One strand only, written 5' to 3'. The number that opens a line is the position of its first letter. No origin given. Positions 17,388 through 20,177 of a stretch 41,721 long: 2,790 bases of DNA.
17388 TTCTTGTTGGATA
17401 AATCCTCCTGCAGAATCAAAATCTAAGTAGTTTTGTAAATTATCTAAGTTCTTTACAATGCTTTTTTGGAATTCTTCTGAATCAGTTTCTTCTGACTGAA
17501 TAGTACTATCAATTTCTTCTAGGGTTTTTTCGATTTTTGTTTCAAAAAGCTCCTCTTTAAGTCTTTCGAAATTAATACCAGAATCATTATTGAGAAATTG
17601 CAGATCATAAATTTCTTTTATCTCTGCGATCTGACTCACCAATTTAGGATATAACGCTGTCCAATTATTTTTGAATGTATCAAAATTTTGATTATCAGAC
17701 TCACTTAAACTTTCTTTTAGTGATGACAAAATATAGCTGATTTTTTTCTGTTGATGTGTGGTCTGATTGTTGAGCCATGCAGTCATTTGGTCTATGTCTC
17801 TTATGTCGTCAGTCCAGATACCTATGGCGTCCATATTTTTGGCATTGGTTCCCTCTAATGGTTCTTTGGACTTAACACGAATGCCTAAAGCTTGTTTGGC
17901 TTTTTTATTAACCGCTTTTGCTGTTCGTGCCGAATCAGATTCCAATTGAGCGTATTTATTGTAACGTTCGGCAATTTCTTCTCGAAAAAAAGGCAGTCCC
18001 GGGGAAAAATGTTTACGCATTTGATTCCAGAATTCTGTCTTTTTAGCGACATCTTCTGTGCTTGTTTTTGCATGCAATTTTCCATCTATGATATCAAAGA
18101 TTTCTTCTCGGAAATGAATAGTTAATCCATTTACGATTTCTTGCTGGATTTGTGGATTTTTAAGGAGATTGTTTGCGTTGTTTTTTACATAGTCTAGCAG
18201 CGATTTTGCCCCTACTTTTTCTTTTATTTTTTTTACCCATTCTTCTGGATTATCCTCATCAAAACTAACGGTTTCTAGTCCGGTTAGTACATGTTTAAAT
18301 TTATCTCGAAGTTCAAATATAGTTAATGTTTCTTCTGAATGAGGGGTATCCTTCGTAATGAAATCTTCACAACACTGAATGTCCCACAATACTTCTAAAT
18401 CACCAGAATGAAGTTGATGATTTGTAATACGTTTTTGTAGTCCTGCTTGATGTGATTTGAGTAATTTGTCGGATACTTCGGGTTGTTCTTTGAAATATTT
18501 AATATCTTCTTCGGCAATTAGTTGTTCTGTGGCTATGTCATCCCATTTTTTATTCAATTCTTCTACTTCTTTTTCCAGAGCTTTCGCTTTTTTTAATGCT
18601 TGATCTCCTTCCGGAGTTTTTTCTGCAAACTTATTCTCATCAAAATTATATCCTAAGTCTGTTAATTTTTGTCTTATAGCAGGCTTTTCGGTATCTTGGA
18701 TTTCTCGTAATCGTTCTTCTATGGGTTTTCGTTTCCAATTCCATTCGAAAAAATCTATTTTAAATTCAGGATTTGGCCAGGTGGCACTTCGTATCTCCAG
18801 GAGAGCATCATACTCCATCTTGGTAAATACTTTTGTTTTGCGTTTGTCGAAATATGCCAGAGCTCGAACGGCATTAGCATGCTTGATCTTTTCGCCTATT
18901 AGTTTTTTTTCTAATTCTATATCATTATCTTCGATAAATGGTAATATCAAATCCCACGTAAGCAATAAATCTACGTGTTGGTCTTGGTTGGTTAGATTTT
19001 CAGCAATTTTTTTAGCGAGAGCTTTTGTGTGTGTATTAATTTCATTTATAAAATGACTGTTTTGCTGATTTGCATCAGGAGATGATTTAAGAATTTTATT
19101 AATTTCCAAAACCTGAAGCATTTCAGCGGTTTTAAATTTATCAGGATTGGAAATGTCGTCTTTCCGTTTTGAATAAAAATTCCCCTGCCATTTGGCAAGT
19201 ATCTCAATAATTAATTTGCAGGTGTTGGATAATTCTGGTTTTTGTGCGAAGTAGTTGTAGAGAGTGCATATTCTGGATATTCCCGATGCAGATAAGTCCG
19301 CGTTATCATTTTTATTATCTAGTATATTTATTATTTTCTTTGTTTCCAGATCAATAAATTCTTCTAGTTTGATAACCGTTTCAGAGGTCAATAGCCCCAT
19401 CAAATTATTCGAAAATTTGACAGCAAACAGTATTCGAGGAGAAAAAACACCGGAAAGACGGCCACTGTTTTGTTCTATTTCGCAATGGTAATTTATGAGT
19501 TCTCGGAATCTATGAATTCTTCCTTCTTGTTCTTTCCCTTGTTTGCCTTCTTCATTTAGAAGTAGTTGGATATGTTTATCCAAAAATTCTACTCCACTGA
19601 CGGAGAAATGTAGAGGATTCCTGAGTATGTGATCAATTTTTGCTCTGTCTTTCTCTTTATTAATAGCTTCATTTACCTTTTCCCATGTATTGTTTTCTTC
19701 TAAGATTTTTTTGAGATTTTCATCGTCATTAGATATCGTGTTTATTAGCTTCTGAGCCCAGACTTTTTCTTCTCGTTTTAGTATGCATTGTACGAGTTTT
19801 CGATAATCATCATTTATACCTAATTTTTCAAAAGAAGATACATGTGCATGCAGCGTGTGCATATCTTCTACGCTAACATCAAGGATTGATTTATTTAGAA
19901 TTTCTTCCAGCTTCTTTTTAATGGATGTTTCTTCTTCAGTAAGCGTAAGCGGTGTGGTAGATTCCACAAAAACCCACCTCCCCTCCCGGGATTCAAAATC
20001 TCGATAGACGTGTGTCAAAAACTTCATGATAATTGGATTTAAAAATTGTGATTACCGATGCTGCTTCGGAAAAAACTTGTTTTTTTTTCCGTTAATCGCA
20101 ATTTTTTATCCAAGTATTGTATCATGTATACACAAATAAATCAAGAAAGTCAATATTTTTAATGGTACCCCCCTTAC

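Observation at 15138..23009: Same-strand block of unrecognisable genes (731 aa, 74 aa, 1629 aa)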

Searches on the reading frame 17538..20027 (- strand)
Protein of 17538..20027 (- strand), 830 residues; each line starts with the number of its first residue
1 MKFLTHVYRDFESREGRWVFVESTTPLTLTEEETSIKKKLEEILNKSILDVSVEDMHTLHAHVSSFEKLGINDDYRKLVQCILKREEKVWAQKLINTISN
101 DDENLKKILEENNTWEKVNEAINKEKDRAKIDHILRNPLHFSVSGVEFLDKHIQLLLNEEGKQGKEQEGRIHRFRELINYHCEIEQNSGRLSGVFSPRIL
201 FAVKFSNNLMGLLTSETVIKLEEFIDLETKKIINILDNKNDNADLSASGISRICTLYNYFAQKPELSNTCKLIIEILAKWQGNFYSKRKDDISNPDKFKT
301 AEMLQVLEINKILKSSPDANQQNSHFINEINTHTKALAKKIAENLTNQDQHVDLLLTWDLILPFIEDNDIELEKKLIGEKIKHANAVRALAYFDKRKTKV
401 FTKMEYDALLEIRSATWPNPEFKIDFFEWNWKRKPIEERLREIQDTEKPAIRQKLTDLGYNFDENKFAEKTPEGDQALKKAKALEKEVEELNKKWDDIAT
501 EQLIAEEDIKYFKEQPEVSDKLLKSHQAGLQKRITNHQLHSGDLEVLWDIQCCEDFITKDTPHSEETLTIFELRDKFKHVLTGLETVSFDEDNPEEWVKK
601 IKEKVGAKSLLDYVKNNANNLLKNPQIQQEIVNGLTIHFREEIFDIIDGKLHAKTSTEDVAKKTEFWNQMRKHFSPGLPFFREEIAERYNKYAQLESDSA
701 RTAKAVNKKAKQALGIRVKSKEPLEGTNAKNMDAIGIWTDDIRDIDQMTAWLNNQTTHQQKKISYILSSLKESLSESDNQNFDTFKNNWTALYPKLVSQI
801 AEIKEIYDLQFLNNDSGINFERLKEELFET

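Call 106: predict_structure(alignment_id=A9)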
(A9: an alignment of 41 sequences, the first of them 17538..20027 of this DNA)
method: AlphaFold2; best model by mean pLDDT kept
length: 830 residues; sequences in the alignment: 41
mean_pLDDT: 76.7   pTM: 0.72
mean pLDDT of the five models: 76.7, 73.9, 72.5, 72.0, 68.4
residues with pLDDT >= 90: 112; 70-90: 514; 50-70: 149; < 50: 55
segments of 3 or more residues with pLDDT < 50: 1-24, 728-736, 812-819, 822-830
pLDDT, mean of each block of 10 residues (from residue 1): 39 43 60 92 89 83 87 86 71 67 69 75 86 94 93 81 71 91 85 81 91 82 89 80 75 89 87 89 81 77 86 78 65 80 79 74 73 83 92 90 92 90 64 68 68 60 51 70 79 75 81 92 92 87 86 64 72 86 85 83 85 81 77 87 85 70 79 65 80 81 75 64 53 51 72 76 78 71 76 76 67 47 46
secondary structure, 60 per line:
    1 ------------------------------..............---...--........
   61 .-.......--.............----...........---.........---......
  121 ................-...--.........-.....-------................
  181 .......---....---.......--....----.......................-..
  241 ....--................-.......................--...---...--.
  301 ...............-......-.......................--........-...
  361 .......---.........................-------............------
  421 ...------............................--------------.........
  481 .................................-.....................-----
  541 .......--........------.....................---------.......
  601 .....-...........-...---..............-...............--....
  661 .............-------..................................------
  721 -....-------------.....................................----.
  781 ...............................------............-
elements in order (helices of 4 or more, strands of 3 or more residues): H31-44 H53-61 H63-69 H72-84 H89-99 H103-111 H115-136 H143-151 H153-157 H165-187 H191-194 H198-204 H207-210 H215-237 H239-244 H247-262 H264-286 H300-315 H317-322 H324-346 E349-351 H352-356 H358-367 H371-395 H403-414 E421-423 H430-457 H472-513 H515-535 H541-547 H550-557 H564-584 H594-605 H607-617 H625-638 H640-654 H657-673 H681-714 H722-725 H739-775 H780-811 H818-829

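Call 108: fold_search(model_id=the predicted structure, library=pdb)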
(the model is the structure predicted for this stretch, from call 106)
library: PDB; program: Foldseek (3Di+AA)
matches with E <= 10: 262; with E <= 0.001: 0
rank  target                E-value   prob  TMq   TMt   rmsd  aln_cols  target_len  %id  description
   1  8ro0_I                2.8e-02  0.25  0.09  0.09  47.5       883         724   11  Structure of the C. elegans Intron Lariat Spliceosome primed for disassembly (ILS') (released 2024-08-07)
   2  4uzy_A                5.9e-02  0.28  0.10  0.12  29.1       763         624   11  Crystal structure of the Chlamydomonas IFT70 and IFT52 complex (released 2014-11-05)
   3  2xwu_B                6.8e-02  0.21  0.10  0.09  33.4       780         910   11  CRYSTAL STRUCTURE OF IMPORTIN 13 - UBC9 COMPLEX (released 2010-12-29)
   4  9j5i_A                9.3e-02  0.33  0.11  0.15  31.9       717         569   10  Pathogen effector forms a phosphatase holoenzyme complex with host core enzyme to promote disease (released 2026-03-04)
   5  6yxx_EN               1.3e-01  0.54  0.16  0.19  33.5       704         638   10  State A of the Trypanosoma brucei mitoribosomal large subunit assembly intermediate (released 2020-10-14)
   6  8rcn_B                1.3e-01  0.12  0.09  0.06  41.1       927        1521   10  CryoEM structure of mTORC1 with a paediatric kidney cancer-associated 1455-EWED-1458 duplication in mTOR, Focused regi (released 2024-09-11)
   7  6qnx_A                1.5e-01  0.13  0.10  0.09  35.1       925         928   11  Structure of the SA2/SCC1/CTCF complex (released 2020-01-22)
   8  4c0o_B                1.6e-01  0.21  0.12  0.11  32.9       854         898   12  Transportin 3 in complex with phosphorylated ASF/SF2 (released 2014-01-22)
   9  7usd_A                1.7e-01  0.16  0.11  0.09  30.5       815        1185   10  Cryo-EM structure of D-site Rac1-bound WAVE Regulatory Complex (released 2022-09-21)
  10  8glv_Cn               1.8e-01  0.11  0.09  0.03  66.3      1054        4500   11  96-nm repeat unit of doublet microtubules from Chlamydomonas reinhardtii flagella (released 2023-05-31)
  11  4ol0_B                1.8e-01  0.14  0.10  0.10  34.2       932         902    9  Crystal structure of transportin-SR2, a karyopherin involved in human disease, in complex with Ran (released 2014-04-09)
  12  8uhg_W                1.9e-01  0.13  0.09  0.11  25.3       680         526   11  Structure of paused transcription complex Pol II-DSIF-NELF - poised post-translocated (released 2024-03-20)
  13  5ajd_G                2.3e-01  0.13  0.08  0.12  32.5       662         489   11  Not1 C-terminal domain in complex with Not4 (released 2015-04-29)
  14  3ifq_A                2.5e-01  0.21  0.10  0.13  32.3       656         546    9  Interction of plakoglobin and beta-catenin with desmosomal cadherins (released 2009-09-15)
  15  4hau_C                2.6e-01  0.21  0.13  0.12  33.4       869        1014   10  Crystal structure of CRM1 inhibitor Ratjadone A in complex with CRM1-Ran-RanBP1 (released 2013-01-09)
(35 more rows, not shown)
